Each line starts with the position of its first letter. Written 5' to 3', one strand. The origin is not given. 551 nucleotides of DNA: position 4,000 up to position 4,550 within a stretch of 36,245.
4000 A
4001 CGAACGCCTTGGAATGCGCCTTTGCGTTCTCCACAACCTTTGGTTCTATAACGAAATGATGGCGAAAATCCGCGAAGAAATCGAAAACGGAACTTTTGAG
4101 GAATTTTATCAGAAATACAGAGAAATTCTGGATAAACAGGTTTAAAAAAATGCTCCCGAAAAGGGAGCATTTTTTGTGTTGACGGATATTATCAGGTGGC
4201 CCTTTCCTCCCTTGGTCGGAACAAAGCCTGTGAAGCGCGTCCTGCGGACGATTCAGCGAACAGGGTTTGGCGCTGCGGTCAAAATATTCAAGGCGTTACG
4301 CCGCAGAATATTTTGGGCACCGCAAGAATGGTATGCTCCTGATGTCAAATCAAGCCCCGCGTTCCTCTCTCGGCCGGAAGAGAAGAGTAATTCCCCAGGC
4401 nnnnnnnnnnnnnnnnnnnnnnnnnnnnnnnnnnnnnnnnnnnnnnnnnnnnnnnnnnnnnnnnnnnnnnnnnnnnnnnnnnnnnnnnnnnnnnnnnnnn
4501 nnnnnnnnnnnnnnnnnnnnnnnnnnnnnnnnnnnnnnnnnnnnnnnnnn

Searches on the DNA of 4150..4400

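Call 67: search_rna_families(source=window, start=4150, end=4400, threshold=evalue, max_evalue=1)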
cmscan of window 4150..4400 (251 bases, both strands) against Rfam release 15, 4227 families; matches with E-value up to 1: 1.
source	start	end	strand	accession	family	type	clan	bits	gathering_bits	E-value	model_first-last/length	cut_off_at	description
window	4150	4183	-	RF01376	CRISPR-DR63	Gene; CRISPR;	CL00015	22.5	37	0.22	1-34/37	3'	CRISPR RNA direct repeat element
